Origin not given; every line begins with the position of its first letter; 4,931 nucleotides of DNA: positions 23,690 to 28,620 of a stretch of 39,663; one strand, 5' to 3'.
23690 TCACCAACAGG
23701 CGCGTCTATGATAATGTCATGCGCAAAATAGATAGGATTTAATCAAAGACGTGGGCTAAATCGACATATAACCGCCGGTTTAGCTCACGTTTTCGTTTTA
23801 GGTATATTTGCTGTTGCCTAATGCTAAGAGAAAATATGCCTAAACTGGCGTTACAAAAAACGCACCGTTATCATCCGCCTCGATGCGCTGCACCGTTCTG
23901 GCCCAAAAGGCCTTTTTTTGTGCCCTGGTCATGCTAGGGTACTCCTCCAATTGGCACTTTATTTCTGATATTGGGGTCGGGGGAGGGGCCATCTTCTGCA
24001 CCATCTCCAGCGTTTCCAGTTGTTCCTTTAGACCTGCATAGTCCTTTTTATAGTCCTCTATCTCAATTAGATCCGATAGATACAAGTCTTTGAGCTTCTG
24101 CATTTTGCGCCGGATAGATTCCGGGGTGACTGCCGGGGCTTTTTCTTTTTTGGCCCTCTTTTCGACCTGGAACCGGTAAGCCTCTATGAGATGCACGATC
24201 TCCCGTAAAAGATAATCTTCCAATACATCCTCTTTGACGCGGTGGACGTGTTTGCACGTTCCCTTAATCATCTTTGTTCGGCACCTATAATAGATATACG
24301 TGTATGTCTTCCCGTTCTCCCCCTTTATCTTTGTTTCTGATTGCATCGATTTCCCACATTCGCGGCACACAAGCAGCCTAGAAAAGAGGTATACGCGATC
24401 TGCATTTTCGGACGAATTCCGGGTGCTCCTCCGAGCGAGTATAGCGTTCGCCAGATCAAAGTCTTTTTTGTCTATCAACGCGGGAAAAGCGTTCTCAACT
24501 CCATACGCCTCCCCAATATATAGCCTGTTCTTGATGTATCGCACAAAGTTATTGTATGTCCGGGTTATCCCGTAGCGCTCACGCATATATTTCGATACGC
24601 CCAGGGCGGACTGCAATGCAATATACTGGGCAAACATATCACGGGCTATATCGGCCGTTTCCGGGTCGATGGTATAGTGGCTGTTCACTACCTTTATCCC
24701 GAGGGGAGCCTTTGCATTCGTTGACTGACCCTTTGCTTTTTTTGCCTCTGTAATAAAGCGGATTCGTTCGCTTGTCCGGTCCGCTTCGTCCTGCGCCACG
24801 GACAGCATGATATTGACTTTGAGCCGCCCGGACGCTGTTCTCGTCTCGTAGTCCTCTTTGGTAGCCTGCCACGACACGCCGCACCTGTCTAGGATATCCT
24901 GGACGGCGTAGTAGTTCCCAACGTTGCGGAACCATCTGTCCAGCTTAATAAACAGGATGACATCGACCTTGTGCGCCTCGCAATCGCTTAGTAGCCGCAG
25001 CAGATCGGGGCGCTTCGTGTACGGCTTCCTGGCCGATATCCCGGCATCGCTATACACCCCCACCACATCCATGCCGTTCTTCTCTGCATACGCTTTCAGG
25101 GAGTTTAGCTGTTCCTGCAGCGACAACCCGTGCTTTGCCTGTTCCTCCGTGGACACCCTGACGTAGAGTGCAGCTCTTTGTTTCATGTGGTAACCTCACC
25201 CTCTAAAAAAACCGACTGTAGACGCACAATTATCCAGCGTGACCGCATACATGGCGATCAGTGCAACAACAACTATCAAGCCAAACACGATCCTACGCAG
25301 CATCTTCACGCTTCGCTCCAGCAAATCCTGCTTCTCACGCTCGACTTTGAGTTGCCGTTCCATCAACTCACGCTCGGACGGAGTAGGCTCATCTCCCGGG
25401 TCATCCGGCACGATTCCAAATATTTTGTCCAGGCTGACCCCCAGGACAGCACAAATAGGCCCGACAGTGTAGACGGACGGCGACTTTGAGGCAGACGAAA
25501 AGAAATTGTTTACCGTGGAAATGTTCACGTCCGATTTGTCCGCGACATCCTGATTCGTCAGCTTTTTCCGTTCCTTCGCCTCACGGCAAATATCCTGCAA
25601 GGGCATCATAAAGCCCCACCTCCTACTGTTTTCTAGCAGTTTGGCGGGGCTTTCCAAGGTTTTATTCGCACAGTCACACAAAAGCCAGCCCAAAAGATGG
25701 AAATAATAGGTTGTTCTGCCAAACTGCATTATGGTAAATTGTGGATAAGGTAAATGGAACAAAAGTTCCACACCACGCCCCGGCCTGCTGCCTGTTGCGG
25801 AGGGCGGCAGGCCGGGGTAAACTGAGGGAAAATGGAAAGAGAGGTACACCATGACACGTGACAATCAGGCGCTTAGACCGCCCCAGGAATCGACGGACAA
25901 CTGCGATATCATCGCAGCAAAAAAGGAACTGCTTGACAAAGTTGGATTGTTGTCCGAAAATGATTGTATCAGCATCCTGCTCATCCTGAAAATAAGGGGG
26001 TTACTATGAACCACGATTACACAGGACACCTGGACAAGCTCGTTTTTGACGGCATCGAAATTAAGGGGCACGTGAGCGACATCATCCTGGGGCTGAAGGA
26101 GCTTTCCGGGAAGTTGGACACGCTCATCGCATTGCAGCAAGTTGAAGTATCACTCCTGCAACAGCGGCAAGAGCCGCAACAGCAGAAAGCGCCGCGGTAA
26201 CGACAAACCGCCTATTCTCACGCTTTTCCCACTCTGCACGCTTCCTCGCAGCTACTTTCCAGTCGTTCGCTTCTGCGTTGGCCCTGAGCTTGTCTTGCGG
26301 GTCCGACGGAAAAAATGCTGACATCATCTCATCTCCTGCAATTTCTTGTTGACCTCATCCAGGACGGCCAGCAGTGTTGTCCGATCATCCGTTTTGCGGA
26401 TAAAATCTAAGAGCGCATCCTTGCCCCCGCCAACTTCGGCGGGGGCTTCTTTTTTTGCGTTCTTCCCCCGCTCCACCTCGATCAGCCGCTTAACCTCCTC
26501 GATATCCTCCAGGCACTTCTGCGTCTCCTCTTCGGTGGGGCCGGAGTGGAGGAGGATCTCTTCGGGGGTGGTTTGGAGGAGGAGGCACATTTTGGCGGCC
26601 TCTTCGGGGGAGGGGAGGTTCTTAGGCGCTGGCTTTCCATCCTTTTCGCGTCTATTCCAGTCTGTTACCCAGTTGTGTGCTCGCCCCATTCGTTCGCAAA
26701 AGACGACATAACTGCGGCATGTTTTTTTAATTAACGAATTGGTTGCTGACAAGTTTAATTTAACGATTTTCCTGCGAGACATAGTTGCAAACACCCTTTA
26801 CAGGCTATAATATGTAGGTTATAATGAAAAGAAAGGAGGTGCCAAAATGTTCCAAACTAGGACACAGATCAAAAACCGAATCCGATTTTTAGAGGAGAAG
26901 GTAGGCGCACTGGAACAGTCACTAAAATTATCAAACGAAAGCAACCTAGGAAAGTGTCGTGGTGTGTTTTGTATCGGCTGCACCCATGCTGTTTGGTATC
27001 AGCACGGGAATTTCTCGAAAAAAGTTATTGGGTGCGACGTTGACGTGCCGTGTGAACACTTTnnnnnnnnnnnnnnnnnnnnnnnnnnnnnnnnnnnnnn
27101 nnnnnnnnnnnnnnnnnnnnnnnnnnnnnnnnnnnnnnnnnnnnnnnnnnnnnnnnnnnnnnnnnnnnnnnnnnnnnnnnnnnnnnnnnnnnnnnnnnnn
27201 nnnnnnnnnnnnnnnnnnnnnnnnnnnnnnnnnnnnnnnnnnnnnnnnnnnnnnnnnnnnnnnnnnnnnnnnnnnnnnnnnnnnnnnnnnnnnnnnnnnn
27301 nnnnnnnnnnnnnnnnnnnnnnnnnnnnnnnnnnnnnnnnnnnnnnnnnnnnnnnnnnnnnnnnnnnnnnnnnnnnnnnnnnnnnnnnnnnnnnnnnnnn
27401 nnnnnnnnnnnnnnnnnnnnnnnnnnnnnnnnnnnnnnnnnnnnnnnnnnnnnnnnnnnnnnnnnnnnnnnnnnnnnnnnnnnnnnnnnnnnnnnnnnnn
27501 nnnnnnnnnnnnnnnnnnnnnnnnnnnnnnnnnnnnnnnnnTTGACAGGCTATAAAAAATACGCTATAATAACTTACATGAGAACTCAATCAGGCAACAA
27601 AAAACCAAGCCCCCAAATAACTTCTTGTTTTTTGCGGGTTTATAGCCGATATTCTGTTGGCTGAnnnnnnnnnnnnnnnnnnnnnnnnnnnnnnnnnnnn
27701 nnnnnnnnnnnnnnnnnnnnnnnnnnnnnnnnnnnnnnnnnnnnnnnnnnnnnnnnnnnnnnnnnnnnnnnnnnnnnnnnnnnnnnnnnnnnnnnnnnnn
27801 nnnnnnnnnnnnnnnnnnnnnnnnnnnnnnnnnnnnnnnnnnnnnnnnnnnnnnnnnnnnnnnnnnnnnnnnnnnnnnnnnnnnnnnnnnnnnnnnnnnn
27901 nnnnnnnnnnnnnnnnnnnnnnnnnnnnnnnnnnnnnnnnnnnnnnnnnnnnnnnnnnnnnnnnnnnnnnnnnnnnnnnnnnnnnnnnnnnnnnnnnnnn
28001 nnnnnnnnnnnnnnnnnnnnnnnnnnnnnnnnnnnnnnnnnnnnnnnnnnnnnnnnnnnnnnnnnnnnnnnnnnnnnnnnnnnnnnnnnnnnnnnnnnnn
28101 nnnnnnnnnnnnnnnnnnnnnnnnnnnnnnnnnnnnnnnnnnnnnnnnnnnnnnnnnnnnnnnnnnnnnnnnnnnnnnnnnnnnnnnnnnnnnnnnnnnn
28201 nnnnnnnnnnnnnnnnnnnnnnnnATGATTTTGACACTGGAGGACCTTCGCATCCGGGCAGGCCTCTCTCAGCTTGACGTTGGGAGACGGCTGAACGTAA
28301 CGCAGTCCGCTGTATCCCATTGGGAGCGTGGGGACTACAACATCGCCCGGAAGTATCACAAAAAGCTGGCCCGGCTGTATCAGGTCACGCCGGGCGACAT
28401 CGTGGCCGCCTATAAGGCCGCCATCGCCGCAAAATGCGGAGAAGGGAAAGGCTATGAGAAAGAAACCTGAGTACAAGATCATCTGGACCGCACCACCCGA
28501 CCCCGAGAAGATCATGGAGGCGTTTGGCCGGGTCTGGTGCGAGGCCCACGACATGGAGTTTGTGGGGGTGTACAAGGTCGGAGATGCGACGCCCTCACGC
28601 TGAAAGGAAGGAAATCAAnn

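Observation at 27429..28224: A 0.8-kb ORF-free control region with a strong leftward promoter driving a ~370-nt structured RNA where a cI gene would be expected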

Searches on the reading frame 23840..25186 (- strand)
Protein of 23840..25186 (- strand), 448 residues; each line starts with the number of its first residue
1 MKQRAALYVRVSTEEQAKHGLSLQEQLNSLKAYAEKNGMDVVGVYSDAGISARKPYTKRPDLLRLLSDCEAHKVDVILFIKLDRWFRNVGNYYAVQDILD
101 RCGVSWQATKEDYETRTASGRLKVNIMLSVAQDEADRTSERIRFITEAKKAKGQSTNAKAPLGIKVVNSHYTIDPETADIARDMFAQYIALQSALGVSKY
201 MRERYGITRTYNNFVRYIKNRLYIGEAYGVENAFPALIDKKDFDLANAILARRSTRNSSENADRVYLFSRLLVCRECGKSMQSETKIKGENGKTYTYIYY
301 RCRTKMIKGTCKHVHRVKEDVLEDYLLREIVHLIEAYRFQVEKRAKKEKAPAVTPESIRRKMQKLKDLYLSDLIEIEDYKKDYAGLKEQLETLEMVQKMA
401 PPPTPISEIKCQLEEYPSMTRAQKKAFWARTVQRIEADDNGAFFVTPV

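Call 11: search_protein_families(library=pfam, proteins=[window:23840-25186:-], max_evalue=0.01)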
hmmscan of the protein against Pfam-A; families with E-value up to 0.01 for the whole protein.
window:23840-25186:- (448 aa): 3 families
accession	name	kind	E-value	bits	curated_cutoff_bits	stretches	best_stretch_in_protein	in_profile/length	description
PF00239.26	Resolvase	-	2e-30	106.2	23.3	1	5-154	1-144/145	Resolvase, N terminal domain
PF13408.12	Zn_ribbon_recom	-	1.1e-11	45.3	25.3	1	267-330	1-57/58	Recombinase zinc beta ribbon domain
PF07508.19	Recombinase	-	1.5e-06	28.8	21.1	1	175-253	1-102/102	Recombinase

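Call 12: search_protein_families(library=phrogs, proteins=[window:23840-25186:-], max_evalue=0.01)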
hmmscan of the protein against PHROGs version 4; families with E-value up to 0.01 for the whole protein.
window:23840-25186:- (448 aa): 4 families
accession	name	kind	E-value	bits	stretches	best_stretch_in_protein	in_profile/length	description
phrog_95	-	integration and excision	9.2e-102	342.7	1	1-441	86-559/651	integrase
phrog_125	-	DNA, RNA and nucleotide metabolism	3.1e-26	93.4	1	1-253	18-251/254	DNA invertase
phrog_7701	-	DNA, RNA and nucleotide metabolism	4.2e-08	34.6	1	158-257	2-92/137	DNA invertase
phrog_6620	-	integration and excision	3.8e-07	30.9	1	3-87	56-133/201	transposase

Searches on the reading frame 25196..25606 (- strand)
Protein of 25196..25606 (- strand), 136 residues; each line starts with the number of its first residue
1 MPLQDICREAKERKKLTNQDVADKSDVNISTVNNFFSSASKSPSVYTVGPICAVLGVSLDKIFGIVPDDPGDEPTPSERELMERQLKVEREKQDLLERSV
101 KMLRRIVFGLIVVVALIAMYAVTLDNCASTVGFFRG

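Call 11: search_protein_families(library=pfam, proteins=[window:25196-25606:-], max_evalue=0.01)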
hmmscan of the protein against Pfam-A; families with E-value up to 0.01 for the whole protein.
window:25196-25606:- (136 aa): 2 families
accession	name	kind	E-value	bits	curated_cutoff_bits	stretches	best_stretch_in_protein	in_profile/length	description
PF01381.28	HTH_3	-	3.1e-07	30.8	23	1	8-61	2-54/55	Helix-turn-helix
PF13443.12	HTH_26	-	0.0087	16.7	22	0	13-68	8-63/63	Cro/C1-type HTH DNA-binding domain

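Call 12: search_protein_families(library=phrogs, proteins=[window:25196-25606:-], max_evalue=0.01)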
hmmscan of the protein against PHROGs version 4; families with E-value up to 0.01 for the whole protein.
window:25196-25606:- (136 aa): 4 families
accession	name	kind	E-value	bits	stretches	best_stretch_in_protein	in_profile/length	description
phrog_8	-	transcription regulation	1.9e-06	28.6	1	11-81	86-234/346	transcriptional regulator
phrog_3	-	transcription regulation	4.2e-06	27.8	1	2-92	88-177/430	transcriptional repressor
phrog_1373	-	transcription regulation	0.00039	21.4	1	3-64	64-124/166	transcriptional regulator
phrog_7950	-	transcription regulation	0.0051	17.8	0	8-35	13-40/68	transcriptional repressor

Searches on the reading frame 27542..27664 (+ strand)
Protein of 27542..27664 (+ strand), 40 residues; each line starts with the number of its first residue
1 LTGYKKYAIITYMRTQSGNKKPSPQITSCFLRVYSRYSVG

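Call 58: search_protein_families(library=pfam, proteins=[window:27542-27664:+], max_evalue=0.1)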
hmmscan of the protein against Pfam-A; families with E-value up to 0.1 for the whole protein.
window:27542-27664:+ (40 aa): 0 families

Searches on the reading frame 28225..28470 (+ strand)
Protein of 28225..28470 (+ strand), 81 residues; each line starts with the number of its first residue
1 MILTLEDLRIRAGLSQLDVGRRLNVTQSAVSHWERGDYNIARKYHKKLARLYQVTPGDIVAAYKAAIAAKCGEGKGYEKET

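Call 11: search_protein_families(library=pfam, proteins=[window:28225-28470:+], max_evalue=0.01)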
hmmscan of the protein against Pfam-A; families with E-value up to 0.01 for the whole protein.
window:28225-28470:+ (81 aa): 5 families
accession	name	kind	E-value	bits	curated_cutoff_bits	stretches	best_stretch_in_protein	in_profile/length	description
PF01381.28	HTH_3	-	5.9e-12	45.9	23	1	5-58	1-54/55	Helix-turn-helix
PF13560.12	HTH_31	-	9.4e-11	42.3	27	1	4-58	5-59/64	Helix-turn-helix domain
PF13744.12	HTH_37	-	0.0012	19.1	27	1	4-37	22-55/80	Helix-turn-helix domain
PF22495.2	HTH_92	-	0.0035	17.1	27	1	7-37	2-32/45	RsaL-like HTH domain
PF12844.13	HTH_19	-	0.0044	17.3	30.2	1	5-63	4-62/64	Helix-turn-helix domain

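Call 12: search_protein_families(library=phrogs, proteins=[window:28225-28470:+], max_evalue=0.01)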
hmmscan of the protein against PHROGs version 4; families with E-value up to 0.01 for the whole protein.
window:28225-28470:+ (81 aa): 22 families
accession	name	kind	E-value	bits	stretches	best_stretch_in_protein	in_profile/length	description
phrog_3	-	transcription regulation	4.4e-09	37.6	1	3-62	91-148/430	transcriptional repressor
phrog_8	-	transcription regulation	9.3e-08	32.9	1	5-56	81-132/346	transcriptional regulator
phrog_4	-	transcription regulation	4.2e-07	30.3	1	7-59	143-191/400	transcriptional repressor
phrog_2967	-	transcription regulation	1e-06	29.5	1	5-65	15-75/225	transcriptional regulator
phrog_1373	-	transcription regulation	1.6e-05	25.9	1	5-50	68-113/166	transcriptional regulator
phrog_7241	-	transcription regulation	2.7e-05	25.2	1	8-59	69-120/122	transcriptional regulator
phrog_2104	-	unknown function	0.00012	23.3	1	5-39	44-78/103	-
phrog_2328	-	transcription regulation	0.00018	22.3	1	8-55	23-70/128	transcriptional repressor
phrog_2439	-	transcription regulation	0.00019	21.5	1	5-55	12-62/367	transcriptional regulator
phrog_7950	-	transcription regulation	0.00047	21.2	1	4-36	11-43/68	transcriptional repressor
phrog_6831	-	transcription regulation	0.00058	20.8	1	10-53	15-59/68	transcriptional regulator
phrog_1124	-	transcription regulation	0.0008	20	1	8-52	16-59/177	transcriptional regulator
phrog_38027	-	transcription regulation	0.00083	20.4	1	4-70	72-138/143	transcriptional repressor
phrog_664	-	DNA, RNA and nucleotide metabolism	0.00088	20.2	1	9-55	96-144/210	DNA binding protein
phrog_5823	-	transcription regulation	0.0016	18.7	1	6-68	12-75/404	transcriptional regulator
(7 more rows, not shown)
